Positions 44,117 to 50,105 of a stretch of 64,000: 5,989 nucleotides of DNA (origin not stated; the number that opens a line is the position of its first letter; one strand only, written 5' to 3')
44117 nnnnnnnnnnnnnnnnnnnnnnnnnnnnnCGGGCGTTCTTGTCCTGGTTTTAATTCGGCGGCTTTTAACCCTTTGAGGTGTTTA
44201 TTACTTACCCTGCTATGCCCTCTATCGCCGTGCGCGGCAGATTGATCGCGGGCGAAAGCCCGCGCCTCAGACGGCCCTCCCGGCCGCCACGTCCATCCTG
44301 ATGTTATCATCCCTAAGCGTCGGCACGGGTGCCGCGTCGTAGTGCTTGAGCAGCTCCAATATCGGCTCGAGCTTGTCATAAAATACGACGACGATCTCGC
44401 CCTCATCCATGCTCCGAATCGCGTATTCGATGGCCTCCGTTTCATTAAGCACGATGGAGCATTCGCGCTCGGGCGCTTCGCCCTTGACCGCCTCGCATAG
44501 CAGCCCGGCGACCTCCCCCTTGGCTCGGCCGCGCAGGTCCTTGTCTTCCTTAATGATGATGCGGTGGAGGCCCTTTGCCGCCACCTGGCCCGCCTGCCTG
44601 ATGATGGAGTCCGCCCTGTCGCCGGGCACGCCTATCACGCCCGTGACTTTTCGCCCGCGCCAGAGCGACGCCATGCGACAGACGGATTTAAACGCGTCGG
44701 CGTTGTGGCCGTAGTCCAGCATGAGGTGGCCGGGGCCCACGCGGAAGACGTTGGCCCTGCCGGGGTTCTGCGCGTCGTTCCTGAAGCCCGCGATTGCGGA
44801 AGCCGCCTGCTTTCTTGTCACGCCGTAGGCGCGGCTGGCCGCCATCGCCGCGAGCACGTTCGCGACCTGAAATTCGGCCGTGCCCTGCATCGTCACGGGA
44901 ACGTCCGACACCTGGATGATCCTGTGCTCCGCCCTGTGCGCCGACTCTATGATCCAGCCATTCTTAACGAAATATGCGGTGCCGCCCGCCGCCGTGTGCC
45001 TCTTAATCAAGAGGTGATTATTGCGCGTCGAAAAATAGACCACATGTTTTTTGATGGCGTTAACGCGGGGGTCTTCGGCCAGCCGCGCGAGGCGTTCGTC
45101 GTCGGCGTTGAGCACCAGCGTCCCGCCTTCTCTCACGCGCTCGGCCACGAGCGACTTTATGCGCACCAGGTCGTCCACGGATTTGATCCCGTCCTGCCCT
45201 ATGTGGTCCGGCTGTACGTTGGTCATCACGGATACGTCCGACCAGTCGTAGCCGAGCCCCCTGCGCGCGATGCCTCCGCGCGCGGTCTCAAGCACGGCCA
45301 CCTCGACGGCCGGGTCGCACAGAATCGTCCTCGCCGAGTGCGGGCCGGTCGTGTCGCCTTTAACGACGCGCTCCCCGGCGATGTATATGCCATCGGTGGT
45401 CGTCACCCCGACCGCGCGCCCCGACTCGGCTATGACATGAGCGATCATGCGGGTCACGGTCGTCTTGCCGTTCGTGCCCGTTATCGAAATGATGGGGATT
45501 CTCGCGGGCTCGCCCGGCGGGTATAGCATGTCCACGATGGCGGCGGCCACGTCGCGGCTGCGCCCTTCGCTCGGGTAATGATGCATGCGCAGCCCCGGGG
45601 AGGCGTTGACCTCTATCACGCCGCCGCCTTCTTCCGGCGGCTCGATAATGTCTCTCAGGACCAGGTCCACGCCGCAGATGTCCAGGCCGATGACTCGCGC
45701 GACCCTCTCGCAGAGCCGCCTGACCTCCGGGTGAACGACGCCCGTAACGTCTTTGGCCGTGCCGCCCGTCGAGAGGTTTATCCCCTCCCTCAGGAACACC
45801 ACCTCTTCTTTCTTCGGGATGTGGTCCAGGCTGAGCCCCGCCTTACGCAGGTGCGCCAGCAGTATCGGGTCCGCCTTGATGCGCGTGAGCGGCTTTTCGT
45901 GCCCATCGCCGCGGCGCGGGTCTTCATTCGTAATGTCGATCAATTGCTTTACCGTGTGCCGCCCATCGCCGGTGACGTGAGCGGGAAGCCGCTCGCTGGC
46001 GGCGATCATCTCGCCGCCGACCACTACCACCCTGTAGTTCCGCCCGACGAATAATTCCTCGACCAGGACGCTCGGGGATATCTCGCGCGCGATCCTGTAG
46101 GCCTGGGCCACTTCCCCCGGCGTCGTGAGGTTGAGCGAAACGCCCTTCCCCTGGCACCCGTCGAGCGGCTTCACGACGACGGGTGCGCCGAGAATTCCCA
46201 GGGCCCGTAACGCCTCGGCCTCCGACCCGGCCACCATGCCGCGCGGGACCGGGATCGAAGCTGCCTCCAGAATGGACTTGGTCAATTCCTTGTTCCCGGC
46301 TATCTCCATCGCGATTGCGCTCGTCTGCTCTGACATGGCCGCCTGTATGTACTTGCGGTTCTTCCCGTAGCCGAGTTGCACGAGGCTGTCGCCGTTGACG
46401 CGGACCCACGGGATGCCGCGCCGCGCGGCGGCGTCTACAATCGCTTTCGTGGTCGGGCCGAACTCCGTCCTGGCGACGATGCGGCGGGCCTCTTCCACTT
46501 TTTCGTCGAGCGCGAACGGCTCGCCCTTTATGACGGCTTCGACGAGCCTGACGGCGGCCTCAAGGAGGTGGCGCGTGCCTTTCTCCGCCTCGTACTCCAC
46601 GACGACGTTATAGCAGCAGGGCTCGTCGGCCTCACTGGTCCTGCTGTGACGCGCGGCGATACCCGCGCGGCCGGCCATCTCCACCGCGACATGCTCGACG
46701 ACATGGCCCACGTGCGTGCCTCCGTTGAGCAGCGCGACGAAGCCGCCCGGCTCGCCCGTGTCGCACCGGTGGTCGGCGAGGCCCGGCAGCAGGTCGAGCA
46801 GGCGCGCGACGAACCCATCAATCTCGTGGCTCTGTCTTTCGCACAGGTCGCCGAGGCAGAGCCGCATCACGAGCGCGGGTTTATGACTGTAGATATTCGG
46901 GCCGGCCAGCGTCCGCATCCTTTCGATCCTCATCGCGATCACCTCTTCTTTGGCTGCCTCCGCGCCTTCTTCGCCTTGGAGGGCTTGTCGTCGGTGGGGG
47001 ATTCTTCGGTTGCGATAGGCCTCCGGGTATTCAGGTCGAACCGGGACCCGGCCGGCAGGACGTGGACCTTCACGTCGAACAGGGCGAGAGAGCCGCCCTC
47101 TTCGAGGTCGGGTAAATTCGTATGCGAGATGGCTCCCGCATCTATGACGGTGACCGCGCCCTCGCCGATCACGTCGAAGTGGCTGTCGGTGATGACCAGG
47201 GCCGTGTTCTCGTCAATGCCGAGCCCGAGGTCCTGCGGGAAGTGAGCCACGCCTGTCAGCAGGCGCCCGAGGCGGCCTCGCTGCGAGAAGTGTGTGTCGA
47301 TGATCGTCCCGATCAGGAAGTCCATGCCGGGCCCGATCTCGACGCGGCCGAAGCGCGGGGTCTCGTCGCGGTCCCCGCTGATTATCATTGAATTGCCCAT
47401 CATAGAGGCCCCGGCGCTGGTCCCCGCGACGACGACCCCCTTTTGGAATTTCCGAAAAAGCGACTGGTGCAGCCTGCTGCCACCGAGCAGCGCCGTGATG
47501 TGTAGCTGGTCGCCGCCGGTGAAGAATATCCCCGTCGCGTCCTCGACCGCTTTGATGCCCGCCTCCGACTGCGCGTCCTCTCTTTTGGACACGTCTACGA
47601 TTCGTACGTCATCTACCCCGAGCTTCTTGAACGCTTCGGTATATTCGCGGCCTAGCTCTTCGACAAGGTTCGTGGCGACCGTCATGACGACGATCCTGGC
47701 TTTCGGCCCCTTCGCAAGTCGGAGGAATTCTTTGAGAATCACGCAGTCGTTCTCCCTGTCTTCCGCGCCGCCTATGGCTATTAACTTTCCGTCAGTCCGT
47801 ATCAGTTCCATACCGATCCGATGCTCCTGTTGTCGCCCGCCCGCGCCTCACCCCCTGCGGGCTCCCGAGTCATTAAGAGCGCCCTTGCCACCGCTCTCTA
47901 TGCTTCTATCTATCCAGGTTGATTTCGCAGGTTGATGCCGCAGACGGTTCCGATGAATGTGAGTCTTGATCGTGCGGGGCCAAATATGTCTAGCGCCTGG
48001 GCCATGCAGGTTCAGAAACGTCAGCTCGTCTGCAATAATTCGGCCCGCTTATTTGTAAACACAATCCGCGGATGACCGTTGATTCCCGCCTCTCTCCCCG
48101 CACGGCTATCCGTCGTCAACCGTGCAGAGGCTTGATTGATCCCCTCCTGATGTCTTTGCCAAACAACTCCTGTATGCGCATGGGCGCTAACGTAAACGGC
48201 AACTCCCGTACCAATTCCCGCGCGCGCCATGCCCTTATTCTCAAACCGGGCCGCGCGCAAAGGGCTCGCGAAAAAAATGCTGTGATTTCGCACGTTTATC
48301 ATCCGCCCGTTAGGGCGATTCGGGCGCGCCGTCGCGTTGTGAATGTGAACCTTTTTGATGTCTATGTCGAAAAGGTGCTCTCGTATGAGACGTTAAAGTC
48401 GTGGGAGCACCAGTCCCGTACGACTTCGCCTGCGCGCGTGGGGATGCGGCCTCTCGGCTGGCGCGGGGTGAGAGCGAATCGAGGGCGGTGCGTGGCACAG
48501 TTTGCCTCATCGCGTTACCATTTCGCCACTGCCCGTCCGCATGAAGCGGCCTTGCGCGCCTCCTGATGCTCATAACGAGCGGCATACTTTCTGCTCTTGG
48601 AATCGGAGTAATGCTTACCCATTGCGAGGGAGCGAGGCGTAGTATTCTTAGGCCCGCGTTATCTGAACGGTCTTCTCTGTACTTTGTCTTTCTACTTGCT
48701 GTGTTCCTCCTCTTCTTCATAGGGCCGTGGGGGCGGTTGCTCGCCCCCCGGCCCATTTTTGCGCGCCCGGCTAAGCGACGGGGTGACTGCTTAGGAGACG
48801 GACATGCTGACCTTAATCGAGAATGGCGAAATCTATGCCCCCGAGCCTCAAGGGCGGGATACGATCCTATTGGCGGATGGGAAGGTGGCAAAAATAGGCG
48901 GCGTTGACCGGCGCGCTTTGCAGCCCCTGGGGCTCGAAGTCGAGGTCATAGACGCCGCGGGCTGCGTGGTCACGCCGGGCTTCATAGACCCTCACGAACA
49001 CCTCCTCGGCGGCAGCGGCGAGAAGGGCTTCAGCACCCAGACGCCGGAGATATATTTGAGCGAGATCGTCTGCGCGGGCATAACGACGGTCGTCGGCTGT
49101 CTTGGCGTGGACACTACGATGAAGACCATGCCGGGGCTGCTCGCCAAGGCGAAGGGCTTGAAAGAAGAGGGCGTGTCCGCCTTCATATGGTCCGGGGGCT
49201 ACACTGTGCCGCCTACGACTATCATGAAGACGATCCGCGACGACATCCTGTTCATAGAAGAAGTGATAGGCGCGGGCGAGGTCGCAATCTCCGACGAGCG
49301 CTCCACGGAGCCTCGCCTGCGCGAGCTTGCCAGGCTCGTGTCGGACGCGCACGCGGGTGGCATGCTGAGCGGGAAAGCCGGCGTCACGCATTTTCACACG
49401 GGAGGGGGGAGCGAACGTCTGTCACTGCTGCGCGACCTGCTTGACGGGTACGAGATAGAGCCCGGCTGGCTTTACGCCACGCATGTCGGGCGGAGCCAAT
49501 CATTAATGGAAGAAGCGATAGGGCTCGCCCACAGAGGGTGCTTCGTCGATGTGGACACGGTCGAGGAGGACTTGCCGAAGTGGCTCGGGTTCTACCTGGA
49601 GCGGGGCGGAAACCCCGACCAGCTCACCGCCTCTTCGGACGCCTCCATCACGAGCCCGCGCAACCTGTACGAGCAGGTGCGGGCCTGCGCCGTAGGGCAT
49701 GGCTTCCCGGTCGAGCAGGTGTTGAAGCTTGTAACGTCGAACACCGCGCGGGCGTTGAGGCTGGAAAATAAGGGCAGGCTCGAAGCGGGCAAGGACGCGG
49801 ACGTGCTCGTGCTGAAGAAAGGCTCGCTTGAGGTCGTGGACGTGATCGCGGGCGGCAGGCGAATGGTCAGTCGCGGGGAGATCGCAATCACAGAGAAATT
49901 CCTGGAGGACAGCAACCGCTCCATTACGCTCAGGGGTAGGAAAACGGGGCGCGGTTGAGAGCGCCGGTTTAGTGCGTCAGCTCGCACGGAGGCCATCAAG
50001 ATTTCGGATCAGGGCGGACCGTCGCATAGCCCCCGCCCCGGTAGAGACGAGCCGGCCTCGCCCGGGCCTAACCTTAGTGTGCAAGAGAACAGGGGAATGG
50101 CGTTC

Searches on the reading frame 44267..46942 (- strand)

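Call 6: search_protein_families(library=pfam, proteins=[window:44267-46942:-], max_evalue=0.001)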
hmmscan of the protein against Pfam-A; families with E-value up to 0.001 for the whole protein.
window:44267-46942:- (891 aa): 8 families
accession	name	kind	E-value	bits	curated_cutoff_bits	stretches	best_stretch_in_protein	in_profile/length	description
PF18921.5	Cyanophycin_syn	-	2.8e-29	101.9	27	1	26-139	2-115/115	Cyanophycin synthase-like N-terminal domain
PF08245.18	Mur_ligase_M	-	1.5e-24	87.6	24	1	487-702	1-199/200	Mur ligase middle domain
PF08443.16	RimK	-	1.3e-11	44.9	21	2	389-455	115-173/188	RimK-like ATP-grasp domain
PF02875.26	Mur_ligase_C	-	1.8e-09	38.9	28.4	1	728-853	1-123/127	Mur ligase, glutamate ligase domain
PF02655.19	ATP-grasp_3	-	4.1e-06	27.4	23.2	0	215-309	1-80/160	ATP-grasp domain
PF13549.11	ATP-grasp_5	-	9.8e-06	25.5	27.6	1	221-283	15-82/221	ATP-grasp domain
PF14397.11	ATPgrasp_ST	-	2.2e-05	24.2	31.4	0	211-270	15-78/278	Sugar-transfer associated ATP-grasp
PF19842.5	YqeC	-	0.00091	19.9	27.6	0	485-525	1-41/145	YqeC protein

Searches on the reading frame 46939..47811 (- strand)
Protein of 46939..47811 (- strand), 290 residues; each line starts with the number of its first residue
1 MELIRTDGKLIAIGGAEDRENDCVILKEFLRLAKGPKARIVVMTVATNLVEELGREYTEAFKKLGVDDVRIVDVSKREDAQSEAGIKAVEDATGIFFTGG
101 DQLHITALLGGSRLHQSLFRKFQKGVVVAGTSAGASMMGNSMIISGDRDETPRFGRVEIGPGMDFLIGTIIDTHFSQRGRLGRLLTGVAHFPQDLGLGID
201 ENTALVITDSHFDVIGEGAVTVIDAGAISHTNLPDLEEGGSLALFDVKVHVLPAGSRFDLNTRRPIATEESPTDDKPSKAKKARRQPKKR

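Call 6: search_protein_families(library=pfam, proteins=[window:46939-47811:-], max_evalue=0.001)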
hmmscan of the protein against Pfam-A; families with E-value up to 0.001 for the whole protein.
window:46939-47811:- (290 aa): 1 family
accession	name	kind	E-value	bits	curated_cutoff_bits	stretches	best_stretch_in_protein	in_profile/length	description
PF03575.23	Peptidase_S51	-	6.2e-21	75.5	23.9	1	10-214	1-205/206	Peptidase family S51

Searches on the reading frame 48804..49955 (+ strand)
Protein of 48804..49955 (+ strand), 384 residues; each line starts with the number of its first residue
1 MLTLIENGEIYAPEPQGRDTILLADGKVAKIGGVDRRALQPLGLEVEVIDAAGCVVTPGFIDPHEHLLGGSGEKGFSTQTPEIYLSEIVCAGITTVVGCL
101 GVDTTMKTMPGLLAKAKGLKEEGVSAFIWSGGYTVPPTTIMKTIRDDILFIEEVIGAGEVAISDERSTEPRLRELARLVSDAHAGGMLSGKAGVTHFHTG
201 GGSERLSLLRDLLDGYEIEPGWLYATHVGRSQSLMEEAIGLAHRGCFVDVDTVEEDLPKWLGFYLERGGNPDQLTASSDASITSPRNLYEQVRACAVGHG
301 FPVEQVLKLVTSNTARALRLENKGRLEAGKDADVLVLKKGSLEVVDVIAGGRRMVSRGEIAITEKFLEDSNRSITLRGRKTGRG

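Call 65: search_protein_families(library=pfam, proteins=[window:48804-49955:+], max_evalue=0.00001)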
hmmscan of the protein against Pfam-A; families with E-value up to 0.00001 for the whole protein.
window:48804-49955:+ (384 aa): 2 families
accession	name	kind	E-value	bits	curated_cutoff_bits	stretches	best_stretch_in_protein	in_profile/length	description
PF01979.26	Amidohydro_1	-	8e-17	61.9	25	1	55-352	1-343/345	Amidohydrolase family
PF07969.17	Amidohydro_3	-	9.7e-17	62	29.7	2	293-340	399-447/472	Amidohydrolase family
